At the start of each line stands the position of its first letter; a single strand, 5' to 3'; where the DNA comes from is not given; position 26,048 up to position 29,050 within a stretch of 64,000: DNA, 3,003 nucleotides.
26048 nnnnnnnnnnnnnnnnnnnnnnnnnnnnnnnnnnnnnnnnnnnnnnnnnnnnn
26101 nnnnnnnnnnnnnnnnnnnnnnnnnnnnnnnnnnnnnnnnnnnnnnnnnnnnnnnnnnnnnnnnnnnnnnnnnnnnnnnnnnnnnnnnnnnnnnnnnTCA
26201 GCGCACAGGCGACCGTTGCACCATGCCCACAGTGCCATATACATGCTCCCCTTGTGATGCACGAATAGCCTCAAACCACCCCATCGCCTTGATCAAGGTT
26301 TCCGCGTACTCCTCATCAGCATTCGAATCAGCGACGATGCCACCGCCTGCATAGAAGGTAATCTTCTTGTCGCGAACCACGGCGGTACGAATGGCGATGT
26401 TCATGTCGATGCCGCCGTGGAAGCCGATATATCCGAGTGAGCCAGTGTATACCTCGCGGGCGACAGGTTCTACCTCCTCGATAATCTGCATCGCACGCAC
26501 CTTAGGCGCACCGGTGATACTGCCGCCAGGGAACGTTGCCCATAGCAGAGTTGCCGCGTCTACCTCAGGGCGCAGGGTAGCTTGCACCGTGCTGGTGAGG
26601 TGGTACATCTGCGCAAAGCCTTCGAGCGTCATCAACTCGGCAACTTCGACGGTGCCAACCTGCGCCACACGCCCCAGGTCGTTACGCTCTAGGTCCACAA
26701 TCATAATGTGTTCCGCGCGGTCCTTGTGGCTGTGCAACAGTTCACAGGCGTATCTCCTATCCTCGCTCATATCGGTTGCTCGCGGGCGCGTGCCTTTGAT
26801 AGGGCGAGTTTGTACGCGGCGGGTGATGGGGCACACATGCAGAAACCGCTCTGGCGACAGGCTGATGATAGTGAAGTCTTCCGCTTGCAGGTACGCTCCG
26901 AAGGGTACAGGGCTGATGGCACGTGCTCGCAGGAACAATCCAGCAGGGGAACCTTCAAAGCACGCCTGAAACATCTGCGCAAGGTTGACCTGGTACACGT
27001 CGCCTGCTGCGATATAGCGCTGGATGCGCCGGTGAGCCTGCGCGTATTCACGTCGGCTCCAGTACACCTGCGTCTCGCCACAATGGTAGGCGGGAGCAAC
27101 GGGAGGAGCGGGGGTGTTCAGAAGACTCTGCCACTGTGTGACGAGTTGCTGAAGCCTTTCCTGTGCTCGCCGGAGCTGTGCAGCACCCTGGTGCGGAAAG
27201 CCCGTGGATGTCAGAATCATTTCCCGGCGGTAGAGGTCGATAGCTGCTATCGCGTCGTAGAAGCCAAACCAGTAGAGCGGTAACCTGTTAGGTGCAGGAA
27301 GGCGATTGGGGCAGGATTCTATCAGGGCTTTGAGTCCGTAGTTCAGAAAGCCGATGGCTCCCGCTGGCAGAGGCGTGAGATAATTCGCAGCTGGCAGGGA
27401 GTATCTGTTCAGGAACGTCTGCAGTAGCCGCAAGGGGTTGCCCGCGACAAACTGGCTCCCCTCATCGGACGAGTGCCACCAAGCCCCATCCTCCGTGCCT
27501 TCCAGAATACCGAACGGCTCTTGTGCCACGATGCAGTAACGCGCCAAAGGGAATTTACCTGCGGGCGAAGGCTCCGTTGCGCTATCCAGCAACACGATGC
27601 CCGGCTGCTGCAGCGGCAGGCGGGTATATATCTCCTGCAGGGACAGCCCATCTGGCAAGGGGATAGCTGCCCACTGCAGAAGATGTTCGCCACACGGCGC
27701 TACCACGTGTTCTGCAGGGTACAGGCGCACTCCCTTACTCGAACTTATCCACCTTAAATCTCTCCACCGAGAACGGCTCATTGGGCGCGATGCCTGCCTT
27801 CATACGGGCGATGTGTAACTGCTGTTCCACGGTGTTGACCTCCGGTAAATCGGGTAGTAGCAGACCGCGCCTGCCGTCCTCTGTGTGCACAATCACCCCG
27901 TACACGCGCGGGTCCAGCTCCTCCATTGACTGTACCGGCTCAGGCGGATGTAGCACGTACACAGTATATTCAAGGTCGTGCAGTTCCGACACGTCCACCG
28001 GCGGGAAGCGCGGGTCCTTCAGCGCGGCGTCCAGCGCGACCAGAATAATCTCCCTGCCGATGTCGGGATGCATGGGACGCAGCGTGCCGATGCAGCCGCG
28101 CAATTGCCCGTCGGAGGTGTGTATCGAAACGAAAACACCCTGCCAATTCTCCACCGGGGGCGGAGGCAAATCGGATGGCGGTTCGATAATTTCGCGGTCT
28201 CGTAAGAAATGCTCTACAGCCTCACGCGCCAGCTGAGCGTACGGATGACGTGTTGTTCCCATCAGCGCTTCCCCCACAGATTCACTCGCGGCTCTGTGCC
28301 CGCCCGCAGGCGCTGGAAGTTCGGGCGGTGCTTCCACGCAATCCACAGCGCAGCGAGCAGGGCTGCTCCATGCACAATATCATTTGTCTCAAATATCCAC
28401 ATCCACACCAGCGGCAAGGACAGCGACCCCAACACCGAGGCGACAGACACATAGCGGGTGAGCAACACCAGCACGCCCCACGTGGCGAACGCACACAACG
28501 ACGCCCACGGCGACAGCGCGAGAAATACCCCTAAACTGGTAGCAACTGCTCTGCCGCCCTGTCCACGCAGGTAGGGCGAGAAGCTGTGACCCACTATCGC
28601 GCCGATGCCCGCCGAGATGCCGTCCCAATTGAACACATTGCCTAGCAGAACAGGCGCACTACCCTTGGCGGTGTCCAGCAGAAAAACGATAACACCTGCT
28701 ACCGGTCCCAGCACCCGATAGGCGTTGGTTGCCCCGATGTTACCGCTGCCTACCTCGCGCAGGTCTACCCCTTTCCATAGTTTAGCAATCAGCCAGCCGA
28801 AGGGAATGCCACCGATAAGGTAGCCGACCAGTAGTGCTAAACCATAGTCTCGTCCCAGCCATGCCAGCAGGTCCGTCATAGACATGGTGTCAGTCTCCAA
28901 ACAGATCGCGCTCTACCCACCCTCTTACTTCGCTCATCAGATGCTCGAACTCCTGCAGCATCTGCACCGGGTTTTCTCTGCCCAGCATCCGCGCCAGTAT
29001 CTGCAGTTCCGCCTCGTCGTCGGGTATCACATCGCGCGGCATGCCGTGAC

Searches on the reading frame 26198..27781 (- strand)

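Call 31: search_protein_families(library=pfam, proteins=[window:26198-27781:-], max_evalue=0.0001)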
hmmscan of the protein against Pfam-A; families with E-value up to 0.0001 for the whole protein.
window:26198-27781:- (527 aa): 2 families
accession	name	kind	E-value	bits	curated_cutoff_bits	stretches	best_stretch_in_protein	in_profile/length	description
PF00425.24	Chorismate_bind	-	1.5e-86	290.5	27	1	243-498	2-257/257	chorismate binding enzyme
PF04715.19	Anth_synt_I_N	-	1.1e-14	55.3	23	1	50-189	7-139/140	Anthranilate synthase component I, N terminal region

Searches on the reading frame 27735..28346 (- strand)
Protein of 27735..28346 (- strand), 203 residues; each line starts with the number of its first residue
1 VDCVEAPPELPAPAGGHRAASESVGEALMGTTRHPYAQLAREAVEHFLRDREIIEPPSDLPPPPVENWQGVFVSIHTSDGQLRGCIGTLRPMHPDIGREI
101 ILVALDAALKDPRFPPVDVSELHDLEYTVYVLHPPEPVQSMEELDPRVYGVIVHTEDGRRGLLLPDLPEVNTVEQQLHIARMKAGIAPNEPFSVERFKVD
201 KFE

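Call 31: search_protein_families(library=pfam, proteins=[window:27735-28346:-], max_evalue=0.0001)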
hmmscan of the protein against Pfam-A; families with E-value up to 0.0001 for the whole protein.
window:27735-28346:- (203 aa): 1 family
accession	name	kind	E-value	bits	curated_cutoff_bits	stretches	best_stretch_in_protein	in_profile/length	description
PF01871.22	AMMECR1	-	1.4e-42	145.5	25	1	38-202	2-168/168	AMMECR1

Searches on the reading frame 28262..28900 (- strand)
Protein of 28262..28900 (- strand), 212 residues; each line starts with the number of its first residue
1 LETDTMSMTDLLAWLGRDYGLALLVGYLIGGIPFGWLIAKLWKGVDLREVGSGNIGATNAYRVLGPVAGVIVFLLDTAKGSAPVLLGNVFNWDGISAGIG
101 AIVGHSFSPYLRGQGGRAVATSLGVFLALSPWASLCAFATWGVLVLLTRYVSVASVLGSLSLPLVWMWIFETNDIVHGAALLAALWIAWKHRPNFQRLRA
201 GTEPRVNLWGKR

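Call 31: search_protein_families(library=pfam, proteins=[window:28262-28900:-], max_evalue=0.0001)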
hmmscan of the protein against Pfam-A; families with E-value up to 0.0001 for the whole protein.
window:28262-28900:- (212 aa): 1 family
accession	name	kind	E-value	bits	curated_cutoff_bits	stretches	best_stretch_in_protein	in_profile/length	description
PF02660.20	G3P_acyltransf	-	1.2e-51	175.6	24.1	1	25-198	1-164/164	Glycerol-3-phosphate acyltransferase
